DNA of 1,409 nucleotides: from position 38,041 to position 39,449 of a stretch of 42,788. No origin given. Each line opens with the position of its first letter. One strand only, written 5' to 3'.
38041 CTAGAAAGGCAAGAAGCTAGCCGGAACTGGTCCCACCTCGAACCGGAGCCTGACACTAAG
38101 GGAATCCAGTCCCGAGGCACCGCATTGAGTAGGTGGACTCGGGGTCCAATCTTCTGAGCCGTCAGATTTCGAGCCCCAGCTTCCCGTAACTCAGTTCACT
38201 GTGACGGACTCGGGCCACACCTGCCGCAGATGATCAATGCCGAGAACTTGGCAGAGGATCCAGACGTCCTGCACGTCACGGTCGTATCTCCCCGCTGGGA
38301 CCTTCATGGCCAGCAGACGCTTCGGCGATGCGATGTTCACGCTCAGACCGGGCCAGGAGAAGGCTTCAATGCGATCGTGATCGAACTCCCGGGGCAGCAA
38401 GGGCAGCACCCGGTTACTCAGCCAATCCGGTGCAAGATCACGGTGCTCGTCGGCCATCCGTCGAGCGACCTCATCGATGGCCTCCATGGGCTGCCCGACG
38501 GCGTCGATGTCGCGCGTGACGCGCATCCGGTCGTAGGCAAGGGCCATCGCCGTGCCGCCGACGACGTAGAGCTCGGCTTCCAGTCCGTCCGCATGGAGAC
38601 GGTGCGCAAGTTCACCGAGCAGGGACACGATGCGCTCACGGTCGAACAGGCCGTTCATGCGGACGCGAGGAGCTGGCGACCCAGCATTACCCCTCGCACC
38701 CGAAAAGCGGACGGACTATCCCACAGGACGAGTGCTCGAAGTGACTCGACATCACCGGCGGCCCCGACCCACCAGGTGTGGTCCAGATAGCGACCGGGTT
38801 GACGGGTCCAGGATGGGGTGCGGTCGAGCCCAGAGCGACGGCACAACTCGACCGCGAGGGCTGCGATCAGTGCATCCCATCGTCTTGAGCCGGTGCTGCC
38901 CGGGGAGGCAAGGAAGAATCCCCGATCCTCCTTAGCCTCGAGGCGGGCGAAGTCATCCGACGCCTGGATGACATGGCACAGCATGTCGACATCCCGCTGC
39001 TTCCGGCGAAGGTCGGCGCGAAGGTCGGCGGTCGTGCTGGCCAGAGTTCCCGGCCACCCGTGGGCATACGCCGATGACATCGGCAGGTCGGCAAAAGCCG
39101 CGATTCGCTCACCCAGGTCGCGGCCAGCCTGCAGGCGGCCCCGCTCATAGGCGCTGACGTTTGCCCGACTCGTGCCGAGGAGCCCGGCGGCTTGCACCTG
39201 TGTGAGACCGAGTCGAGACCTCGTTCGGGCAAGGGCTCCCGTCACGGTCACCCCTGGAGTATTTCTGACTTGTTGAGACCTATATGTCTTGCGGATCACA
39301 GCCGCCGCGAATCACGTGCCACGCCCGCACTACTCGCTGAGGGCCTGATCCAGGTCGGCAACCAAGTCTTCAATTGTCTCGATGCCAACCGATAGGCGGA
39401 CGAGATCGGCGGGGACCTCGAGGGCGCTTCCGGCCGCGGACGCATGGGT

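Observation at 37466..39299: Accessory islet: XRE-HTH / minimal nucleotidyltransferase pair plus an orphan nuclease-like gene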

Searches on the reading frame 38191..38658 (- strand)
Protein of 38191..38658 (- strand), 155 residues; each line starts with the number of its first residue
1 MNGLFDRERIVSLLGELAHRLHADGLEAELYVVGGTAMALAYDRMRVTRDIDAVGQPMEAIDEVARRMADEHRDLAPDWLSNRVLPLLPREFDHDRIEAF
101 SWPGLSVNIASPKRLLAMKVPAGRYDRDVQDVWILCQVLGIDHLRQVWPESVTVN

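Call 3: search_protein_families(library=pfam, proteins=[window:38191-38658:-], max_evalue=1)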
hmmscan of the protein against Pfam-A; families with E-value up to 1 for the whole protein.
window:38191-38658:- (155 aa): 4 families
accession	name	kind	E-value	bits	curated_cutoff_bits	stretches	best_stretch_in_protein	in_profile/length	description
PF19502.5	DUF6036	-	2.2e-09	37.7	23.6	1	16-148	8-133/164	Nucleotidyltransferase of unknown function (DUF6036)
PF08843.17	AbiEii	-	1.1e-07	32.5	22.5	1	18-94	4-74/238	Nucleotidyl transferase AbiEii toxin, Type IV TA system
PF09970.15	DUF2204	-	0.0065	16.6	20.3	1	14-53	5-42/181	Nucleotidyl transferase of unknown function (DUF2204)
PF14760.11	Rnk_N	-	0.054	14.4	23.7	1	5-30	8-35/41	Rnk N-terminus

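Call 4: search_protein_families(library=ncbifam, proteins=[window:38191-38658:-], max_evalue=1)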
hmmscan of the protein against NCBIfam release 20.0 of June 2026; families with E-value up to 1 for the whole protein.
window:38191-38658:- (155 aa): 0 families

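Call 5: search_protein_families(library=padloc, proteins=[window:38191-38658:-], max_evalue=1)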
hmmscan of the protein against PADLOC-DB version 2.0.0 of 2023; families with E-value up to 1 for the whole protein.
window:38191-38658:- (155 aa): 6 families
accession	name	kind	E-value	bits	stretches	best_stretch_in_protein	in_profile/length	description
PDLC02291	AbiEii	-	4.5e-05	20.9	1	17-74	46-98/310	AbiEii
PDLC02306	AbiEii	-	0.00014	19.6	1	24-54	35-65/280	AbiEii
PDLC02298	AbiEii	-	0.0024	15.3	1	26-63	23-61/220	AbiEii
PDLC02327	AbiEii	-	0.013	13.2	1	29-60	40-73/166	AbiEii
PDLC02314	AbiEii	-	0.015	12.6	1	19-64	42-85/290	AbiEii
PDLC02296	AbiEii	-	0.023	11.9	1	18-56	34-72/282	AbiEii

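Call 12: search_solved_structures(query=window:38191-38658:-, max_evalue=10, show_alignments=2)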
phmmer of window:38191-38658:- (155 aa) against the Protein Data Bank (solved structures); distinct sequences matched with E-value up to 10: 5.
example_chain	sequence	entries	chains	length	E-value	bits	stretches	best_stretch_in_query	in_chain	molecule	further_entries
5u07_D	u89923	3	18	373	0.48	13.4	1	12-109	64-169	CRISPR-associated protein, Cse4 family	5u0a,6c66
7urw_G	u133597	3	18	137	0.64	13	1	7-66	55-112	Calcium/calmodulin-dependent protein kinase type II subunit beta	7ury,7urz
2ux0_A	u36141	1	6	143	0.92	12.5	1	11-66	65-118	CALCIUM-CALMODULIN DEPENDENT PROTEIN KINASE (CAM KINASE) II GAMMA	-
5enz_A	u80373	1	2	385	1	12.4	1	52-80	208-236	UDP-GlcNAc 2-epimerase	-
8z5k_A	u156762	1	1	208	1.4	11.9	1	9-70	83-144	Bifunctional diguanylate cyclase/phosphodiesterase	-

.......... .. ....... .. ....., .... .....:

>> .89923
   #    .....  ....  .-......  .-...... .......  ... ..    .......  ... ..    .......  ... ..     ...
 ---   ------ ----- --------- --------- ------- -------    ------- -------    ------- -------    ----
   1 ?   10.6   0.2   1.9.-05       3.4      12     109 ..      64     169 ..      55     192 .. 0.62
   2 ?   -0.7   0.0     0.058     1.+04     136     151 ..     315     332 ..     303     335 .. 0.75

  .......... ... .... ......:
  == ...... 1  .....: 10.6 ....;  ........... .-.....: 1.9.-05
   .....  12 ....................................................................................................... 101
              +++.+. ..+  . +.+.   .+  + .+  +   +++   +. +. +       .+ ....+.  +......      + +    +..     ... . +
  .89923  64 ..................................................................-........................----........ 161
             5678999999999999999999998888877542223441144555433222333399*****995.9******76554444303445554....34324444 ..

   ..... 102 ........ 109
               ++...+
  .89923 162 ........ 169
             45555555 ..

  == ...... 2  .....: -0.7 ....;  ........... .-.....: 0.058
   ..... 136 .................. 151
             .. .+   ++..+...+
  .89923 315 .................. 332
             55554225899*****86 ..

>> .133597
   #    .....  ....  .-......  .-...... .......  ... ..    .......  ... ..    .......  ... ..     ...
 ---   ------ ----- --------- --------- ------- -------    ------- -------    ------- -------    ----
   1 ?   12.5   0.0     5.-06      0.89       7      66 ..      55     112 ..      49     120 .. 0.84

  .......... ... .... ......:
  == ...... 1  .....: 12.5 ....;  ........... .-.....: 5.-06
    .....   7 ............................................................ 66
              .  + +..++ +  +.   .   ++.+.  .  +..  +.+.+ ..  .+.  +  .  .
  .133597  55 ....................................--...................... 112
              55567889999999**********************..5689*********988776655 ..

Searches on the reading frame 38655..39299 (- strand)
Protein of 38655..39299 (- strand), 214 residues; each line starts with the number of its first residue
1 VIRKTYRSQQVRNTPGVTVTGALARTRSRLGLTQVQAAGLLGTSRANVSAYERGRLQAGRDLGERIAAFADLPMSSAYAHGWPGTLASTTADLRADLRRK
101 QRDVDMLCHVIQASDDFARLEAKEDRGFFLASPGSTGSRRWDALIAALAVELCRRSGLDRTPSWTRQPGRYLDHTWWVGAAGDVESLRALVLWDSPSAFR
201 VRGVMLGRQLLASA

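Call 3: search_protein_families(library=pfam, proteins=[window:38655-39299:-], max_evalue=1)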
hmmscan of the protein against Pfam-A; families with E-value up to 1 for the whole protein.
window:38655-39299:- (214 aa): 6 families
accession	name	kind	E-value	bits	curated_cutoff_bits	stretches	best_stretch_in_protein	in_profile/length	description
PF13560.12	HTH_31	-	9.6e-08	32.7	27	1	23-70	6-54/64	Helix-turn-helix domain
PF20432.4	Xre-like-HTH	-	2.3e-05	25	25.8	1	22-70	14-62/63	Antitoxin Xre-like helix-turn-helix domain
PF01381.28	HTH_3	-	6.2e-05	23.4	23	1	27-67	5-45/55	Helix-turn-helix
PF13744.12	HTH_37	-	0.00039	20.6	27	1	22-57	22-57/80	Helix-turn-helix domain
PF15731.11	MqsA_antitoxin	-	0.0029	18.2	30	1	21-58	72-109/131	Antitoxin component of bacterial toxin-antitoxin system, MqsA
PF12844.13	HTH_19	-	0.075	13.4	30.2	1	23-55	4-36/64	Helix-turn-helix domain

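Call 4: search_protein_families(library=ncbifam, proteins=[window:38655-39299:-], max_evalue=1)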
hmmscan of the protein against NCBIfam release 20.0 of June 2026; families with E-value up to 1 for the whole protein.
window:38655-39299:- (214 aa): 11 families
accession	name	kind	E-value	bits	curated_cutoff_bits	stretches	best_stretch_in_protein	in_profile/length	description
TIGR03830.1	CxxCG_CxxCG_HTH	subfamily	3.7e-06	26.8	61.8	1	12-58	59-105/127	type II TA system antitoxin MqsA family protein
NF041951.1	phage_RstR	subfamily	0.0004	20.6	80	1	21-68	5-52/108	RstR family transcriptional repressor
TIGR03070.1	couple_hipB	subfamily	0.00079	19.3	71.65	1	24-55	8-39/58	type II toxin-antitoxin system Y4mF family antitoxin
NF040522.1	VC1465_fam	subfamily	0.0059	16.7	70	1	25-57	3-35/111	VC1465 family Xer recombination activation factor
NF003056.0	PRK03975.1-4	equivalog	0.0059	16.5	115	1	29-57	19-47/145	putative transcriptional regulator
NF003054.0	PRK03975.1-1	equivalog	0.0092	15.9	239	1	31-54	51-74/171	putative transcriptional regulator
NF053597.1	EnfR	exception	0.012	15.8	260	1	30-56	17-43/142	transcriptional factor EnfR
NF003057.0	PRK03975.1-5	subfamily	0.019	14.6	168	1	29-55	18-44/134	putative transcriptional regulator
TIGR00721.1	tfx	subfamily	0.024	14.5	60.25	1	30-53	20-43/137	Tfx family DNA-binding protein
NF003055.0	PRK03975.1-2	equivalog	0.039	13.7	122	1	30-53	23-46/140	putative transcriptional regulator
NF007257.0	PRK09706.1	subfamily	0.11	12.3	101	1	21-58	8-45/135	transcriptional repressor DicA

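Call 5: search_protein_families(library=padloc, proteins=[window:38655-39299:-], max_evalue=1)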
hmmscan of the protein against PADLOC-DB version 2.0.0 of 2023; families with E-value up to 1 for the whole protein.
window:38655-39299:- (214 aa): 7 families
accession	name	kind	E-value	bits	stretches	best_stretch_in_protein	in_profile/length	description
PDLC02926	HTH_VI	-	0.00048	18.3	1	22-76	5-59/92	-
PDLC03949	RmrA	-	0.0018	15.2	1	24-96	8-79/363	-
PDLC03953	RmrA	-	0.0036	14.6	1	24-79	11-66/373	-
PDLC03952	RmrA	-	0.012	12.5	1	21-74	25-78/395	-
PDLC03947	RmrA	-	0.02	11.8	1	20-76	13-69/383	-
PDLC03951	RmrA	-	0.03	11.3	1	23-69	13-59/400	-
PDLC03667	Control_protein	-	0.064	11.6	1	23-80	6-67/101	control protein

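Call 14: search_solved_structures(query=window:38655-39299:-, max_evalue=10)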
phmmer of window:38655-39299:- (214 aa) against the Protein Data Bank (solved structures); distinct sequences matched with E-value up to 10: 14.
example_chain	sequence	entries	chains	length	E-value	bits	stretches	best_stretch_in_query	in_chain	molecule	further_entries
8qnl_A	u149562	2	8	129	0.015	18.4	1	17-65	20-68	Antitoxin Xre/MbcA/ParS-like toxin-binding domain-containing protein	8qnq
8tac_A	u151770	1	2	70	0.019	18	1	24-67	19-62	DBP48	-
8hno_A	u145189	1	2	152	0.069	16.2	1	24-58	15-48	Archaeal transcription regulator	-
8hnp_A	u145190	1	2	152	0.072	16.1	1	24-57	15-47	Archaeal transcription regulator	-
7xc2_D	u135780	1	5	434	0.087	15.9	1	62-119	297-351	Avirulence factor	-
7xvg_B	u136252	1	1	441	0.088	15.8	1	62-119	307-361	AvrSr35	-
7xds_A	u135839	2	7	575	0.12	15.4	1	62-119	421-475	AvrSr35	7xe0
7xx2_B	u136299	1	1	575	0.12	15.4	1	62-119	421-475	AvrSr35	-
9gqn_A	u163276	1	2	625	0.13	15.3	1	62-119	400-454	Avirulence factor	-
2b5a_A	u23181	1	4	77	0.4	13.7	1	23-78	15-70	C.BclI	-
1r63_A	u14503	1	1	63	0.52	13.3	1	23-68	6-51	REPRESSOR PROTEIN FROM BACTERIOPHAGE 434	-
1per_L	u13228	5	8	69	0.63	13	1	23-68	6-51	PROTEIN (434 REPRESSOR) | 434 REPRESSOR | REPRESSOR PROTEIN CI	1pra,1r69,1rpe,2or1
1utx_A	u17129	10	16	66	1.5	11.9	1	25-78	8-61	CYLR2 | cytolysin regulator 2 | PUTATIVE TRANSCRIPTION REGULATOR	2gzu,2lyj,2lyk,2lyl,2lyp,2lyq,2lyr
2xiu_A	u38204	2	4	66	1.5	11.9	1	25-78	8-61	CYLR2 | CYLR2 SYNONYM CYTOLYSIN REPRESSOR 2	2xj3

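Call 22: find_homologous_proteins(query=window:38655-39299:-)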
Query window:38655-39299:- (214 aa): 89 proteins with E <= 0.001 among 3038 candidates.
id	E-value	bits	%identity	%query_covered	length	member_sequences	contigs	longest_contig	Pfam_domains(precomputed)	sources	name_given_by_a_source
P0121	9.5e-108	377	91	93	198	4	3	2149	PF13560.13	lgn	-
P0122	1.3e-102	360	85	93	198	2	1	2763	PF20432.5,PF01381.29,PF13560.13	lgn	-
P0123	1.8e-78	281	68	92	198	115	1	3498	-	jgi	-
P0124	4.1e-74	267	65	92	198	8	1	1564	-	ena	-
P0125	1.3e-73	265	64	92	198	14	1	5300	-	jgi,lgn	jgi:transcriptional regulator with XRE-family HTH domain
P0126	4.3e-73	264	65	92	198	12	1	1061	-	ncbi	-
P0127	1.4e-72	262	62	97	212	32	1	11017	-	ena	-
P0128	1.4e-72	262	67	92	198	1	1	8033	PF01381.29,PF13560.13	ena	-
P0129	7.5e-70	253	59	100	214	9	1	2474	-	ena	-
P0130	7.7e-58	214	57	93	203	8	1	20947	PF01381.29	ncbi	-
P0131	3.2e-56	208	56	97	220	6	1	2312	-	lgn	-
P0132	3.9e-56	208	56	95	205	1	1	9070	-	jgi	jgi:transcriptional regulator with XRE-family HTH domain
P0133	6.8e-56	207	56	93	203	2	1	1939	PF01381.29,PF13560.13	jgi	jgi:transcriptional regulator with XRE-family HTH domain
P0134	1.3e-55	206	57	88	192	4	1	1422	PF12844.14,PF01381.29,PF13560.13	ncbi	ncbi:MAG: helix-turn-helix transcriptional regulator [Actinomycetales bacterium]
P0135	1.9e-55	206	57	91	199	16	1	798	PF01381.29,PF13560.13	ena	-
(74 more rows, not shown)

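Call 28: find_encoding_contigs(protein=P0121, flank=6000, max_places=4)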
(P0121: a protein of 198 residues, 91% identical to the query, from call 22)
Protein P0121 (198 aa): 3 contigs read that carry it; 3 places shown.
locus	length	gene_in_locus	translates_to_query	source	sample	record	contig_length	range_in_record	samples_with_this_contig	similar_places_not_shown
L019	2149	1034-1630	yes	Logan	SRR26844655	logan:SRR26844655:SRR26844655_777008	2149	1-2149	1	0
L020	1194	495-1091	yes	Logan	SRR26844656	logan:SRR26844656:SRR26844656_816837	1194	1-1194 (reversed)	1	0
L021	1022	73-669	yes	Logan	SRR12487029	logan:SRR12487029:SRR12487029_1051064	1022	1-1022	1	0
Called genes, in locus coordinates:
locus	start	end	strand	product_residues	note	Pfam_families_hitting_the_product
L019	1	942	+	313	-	?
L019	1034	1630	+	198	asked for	PF13560:HTH_31 (weak)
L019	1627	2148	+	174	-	?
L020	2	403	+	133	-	?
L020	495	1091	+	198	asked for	PF13560:HTH_31 (weak)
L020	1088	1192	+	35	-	?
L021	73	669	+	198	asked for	PF13560:HTH_31 (weak)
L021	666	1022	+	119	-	?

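Call 30: find_encoding_contigs(protein=P0122, flank=6000, max_places=4)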
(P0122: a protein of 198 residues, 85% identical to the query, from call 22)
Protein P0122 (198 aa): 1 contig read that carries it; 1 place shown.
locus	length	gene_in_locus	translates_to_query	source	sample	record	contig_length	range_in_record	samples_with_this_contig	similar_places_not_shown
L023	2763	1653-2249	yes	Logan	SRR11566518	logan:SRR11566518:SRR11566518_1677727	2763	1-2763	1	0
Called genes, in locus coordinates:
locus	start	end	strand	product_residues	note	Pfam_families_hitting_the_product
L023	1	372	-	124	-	?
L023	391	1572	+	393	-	PF01053:Cys_Met_Meta_PP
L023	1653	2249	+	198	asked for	PF01381:HTH_3 (faint), PF13560:HTH_31 (weak), PF20432:Xre-like-HTH (weak)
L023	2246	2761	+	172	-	?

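Call 41: find_homologous_proteins(query=L019:1627-2148:+)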
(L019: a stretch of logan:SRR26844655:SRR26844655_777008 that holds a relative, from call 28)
Query L019:1627-2148:+ (174 aa): 173 proteins with E <= 0.001 among 413 candidates; the best 120 are listed.
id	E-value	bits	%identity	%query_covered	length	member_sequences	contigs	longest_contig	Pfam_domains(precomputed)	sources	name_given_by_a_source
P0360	4.5e-98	344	91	100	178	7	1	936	PF08843.18,PF19502.6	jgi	jgi:hypothetical protein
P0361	4.0e-82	292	78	100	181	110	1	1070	PF08843.18,PF19502.6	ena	-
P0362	5.6e-81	288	77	100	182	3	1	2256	PF08843.18,PF19502.6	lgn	-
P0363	3.3e-80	286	76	100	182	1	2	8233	PF08843.18,PF19502.6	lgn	-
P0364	8.0e-80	284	76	100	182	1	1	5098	PF08843.18,PF19502.6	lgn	-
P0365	9.6e-80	284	77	98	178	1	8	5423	PF08843.18,PF19502.6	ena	-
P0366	1.5e-79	284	77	98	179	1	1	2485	PF08843.18,PF19502.6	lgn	-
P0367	2.2e-79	283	76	100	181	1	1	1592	PF08843.18,PF19502.6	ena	-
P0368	3.1e-79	283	77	98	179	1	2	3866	PF08843.18,PF19502.6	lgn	-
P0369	6.8e-79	281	77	98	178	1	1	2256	PF08843.18,PF19502.6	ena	-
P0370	2.3e-78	280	75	100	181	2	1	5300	PF08843.18,PF19502.6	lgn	-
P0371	3.1e-78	279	74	100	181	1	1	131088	PF08843.18,PF19502.6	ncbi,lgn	-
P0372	3.5e-78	279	74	100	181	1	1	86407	PF08843.18,PF19502.6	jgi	jgi:hypothetical protein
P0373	1.2e-77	277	75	98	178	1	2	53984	PF08843.18,PF19502.6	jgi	jgi:hypothetical protein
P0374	3.0e-74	266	76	93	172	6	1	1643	PF08843.18,PF19502.6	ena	-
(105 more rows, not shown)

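Call 45: search_protein_families(library=phrogs, proteins=[window:38655-39299:-, L019:1627-2148:+], max_evalue=0.01)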
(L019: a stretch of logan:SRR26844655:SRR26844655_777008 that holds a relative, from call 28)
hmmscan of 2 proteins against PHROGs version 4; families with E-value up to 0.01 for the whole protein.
window:38655-39299:- (214 aa): 6 families
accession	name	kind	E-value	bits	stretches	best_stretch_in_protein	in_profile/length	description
phrog_8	-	transcription regulation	0.00016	22.2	1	25-69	165-207/346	transcriptional regulator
phrog_2439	-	transcription regulation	0.0002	21.4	1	22-119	11-106/367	transcriptional regulator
phrog_2328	-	transcription regulation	0.00058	20.6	1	19-74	16-71/128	transcriptional repressor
phrog_2339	-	DNA, RNA and nucleotide metabolism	0.00071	20.5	1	18-55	25-62/98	HTH DNA binding protein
phrog_14076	-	transcription regulation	0.0058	18.1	1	22-82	17-71/86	transcriptional regulator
phrog_7241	-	transcription regulation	0.007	17.4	0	24-69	67-112/122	transcriptional regulator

L019:1627-2148:+ (174 aa): 0 families

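Call 64: search_protein_families(library=pfam, proteins=[L019:1627-2148:+], max_evalue=0.01)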
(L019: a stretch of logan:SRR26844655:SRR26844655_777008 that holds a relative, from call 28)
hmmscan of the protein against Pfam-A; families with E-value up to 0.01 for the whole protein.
L019:1627-2148:+ (174 aa): 3 families
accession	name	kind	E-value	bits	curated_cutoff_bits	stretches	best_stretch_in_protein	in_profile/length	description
PF19502.5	DUF6036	-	1.1e-10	42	23.6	1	16-143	8-128/164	Nucleotidyltransferase of unknown function (DUF6036)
PF08843.17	AbiEii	-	1.7e-09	38.4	22.5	1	21-91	6-71/238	Nucleotidyl transferase AbiEii toxin, Type IV TA system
PF09970.15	DUF2204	-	0.0015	18.6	20.3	1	14-53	5-42/181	Nucleotidyl transferase of unknown function (DUF2204)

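Call 82: search_dna_similar(query=L019:1627-2148:+, collection=plasmids, mode=protein, max_rows=12)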
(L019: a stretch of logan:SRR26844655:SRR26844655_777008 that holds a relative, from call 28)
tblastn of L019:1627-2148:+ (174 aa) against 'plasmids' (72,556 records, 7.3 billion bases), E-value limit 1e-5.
Records with a match: 27; places in all: 29; records where one place covers at least 80% of the query: 24.
Best place of each record, by identity: <60% 27.
By first word of the organism name: Mycobacterium 18; Mycolicibacterium 3; Rhodococcus 1; Tessaracoccus 1; Clavibacter 1; Curtobacterium 1; Arthrobacter 1; Brevibacillus 1.
By predicted mobility (MOB-suite, as given by PLSDB): mobilizable 16; non-mobilizable 10; conjugative 1.
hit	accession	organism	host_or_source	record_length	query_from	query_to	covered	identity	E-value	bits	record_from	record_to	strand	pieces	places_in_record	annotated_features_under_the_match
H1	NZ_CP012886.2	Mycobacterium intracellulare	sputum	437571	1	168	97%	40.5%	5e-29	118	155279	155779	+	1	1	DUF6036 family nucleotidyltransferase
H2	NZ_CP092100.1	Rhodococcus qingshengii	soil,petroleum-contaminated soil, ...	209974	5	160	90%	42.4%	7e-23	101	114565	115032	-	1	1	DUF6036 family nucleotidyltransferase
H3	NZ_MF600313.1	Mycolicibacterium sp. CBMA 213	Soil,soil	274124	4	172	97%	34.5%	4e-16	82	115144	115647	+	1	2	hypothetical protein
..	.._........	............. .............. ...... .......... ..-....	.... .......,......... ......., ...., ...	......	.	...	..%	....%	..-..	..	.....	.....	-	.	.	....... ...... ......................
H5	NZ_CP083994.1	Mycobacterium avium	-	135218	4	172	97%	33.9%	6e-11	67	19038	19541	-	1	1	DUF6036 family nucleotidyltransferase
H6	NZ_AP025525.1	Mycobacterium sp. 20KCMC460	Homo sapiens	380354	4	172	97%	33.9%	6e-11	67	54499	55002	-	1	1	DUF6036 family nucleotidyltransferase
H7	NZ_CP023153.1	Mycobacterium intracellulare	Homo sapiens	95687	4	173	98%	33.1%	8e-14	75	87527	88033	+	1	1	DUF6036 family nucleotidyltransferase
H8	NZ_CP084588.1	Mycobacterium intracellulare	water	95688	4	173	98%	33.1%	8e-14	75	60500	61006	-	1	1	DUF6036 family nucleotidyltransferase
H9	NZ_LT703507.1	Mycobacterium intracellulare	natural / free-living,environmental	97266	4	173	98%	33.1%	8e-14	75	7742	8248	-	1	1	DUF6036 family nucleotidyltransferase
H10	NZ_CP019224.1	Mycobacterium intracellulare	Homo sapiens,human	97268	4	173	98%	33.1%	8e-14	75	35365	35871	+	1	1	DUF6036 family nucleotidyltransferase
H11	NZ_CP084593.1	Mycobacterium intracellulare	water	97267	4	173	98%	33.1%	8e-14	75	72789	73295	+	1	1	DUF6036 family nucleotidyltransferase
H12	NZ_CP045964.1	Mycobacterium intracellulare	Homo sapiens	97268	4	173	98%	33.1%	8e-14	75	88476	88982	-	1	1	DUF6036 family nucleotidyltransferase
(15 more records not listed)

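Call 83: get_annotated_region(hit=H1, flank=2500)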
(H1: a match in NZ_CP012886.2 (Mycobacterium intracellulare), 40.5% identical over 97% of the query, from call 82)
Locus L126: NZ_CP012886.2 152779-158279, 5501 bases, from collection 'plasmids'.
description: Mycobacterium intracellulare subsp. chimaera strain AH16 plasmid unnamed1, complete sequence
organism: Mycobacterium intracellulare (NCBI taxid 222805)
taxonomy: Bacteria; Actinomycetota; Actinomycetes; Mycobacteriales; Mycobacteriaceae; Mycobacterium; Mycobacterium intracellulare
host: -; source: sputum; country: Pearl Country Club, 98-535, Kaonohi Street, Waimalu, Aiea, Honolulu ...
typing (MOB-suite, as given by PLSDB): mobilizable; relaxase MOBP
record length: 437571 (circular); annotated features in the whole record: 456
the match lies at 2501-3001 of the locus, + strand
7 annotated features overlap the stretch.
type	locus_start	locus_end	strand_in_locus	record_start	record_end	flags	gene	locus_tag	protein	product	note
CDS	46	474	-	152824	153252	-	-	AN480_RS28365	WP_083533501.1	RES family NAD+ phosphorylase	-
CDS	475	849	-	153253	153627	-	-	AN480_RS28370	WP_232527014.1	antitoxin Xre/MbcA/ParS toxin-binding domain-containing protein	-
CDS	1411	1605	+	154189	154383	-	-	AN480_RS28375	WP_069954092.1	hypothetical protein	-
CDS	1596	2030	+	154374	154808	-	-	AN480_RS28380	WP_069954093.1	PIN domain nuclease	-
CDS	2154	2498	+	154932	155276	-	-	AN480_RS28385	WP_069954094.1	hypothetical protein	-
CDS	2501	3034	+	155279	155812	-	-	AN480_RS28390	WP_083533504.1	DUF6036 family nucleotidyltransferase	-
CDS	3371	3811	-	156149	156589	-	-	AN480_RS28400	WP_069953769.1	DUF6262 family protein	-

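Call 84: get_annotated_region(hit=H2, flank=2500)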
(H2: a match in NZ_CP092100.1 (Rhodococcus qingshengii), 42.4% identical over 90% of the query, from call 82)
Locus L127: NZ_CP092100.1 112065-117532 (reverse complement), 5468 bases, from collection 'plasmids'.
description: Rhodococcus qingshengii strain F2-2 plasmid pCP209, complete sequence
organism: Rhodococcus qingshengii (NCBI taxid 334542)
taxonomy: Bacteria; Actinomycetota; Actinomycetes; Mycobacteriales; Nocardiaceae; Rhodococcus; Rhodococcus qingshengii
host: -; source: soil,petroleum-contaminated soil, Western Siberia; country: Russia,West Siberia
typing (MOB-suite, as given by PLSDB): non-mobilizable
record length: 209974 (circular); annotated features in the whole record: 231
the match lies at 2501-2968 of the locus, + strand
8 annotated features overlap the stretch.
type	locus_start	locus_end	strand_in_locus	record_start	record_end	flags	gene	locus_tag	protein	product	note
CDS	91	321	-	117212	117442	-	-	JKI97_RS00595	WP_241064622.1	hypothetical protein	-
CDS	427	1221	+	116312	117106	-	-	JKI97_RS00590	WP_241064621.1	phosphoadenosine phosphosulfate reductase family protein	-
CDS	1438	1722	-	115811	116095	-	-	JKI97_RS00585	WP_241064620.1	hypothetical protein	-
CDS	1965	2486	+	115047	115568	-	-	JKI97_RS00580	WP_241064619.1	hypothetical protein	-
CDS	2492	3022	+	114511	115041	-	-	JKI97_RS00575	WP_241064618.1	DUF6036 family nucleotidyltransferase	-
CDS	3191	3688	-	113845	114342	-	-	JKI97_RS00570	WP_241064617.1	MarR family transcriptional regulator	GO:0006355 - regulation of DNA-templated transcription [Evidence IEA]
CDS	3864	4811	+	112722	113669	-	-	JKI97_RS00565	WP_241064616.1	NAD(P)/FAD-dependent oxidoreductase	-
CDS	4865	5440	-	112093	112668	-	-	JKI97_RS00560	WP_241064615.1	hypothetical protein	-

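Call 87: search_protein_families(library=pfam, proteins=[L127:1965-2486:+, L126:2154-2498:+], max_evalue=10)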
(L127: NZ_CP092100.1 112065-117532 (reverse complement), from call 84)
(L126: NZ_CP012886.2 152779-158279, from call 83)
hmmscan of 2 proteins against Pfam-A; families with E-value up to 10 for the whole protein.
L127:1965-2486:+ (173 aa): 0 families

L126:2154-2498:+ (114 aa): 0 families
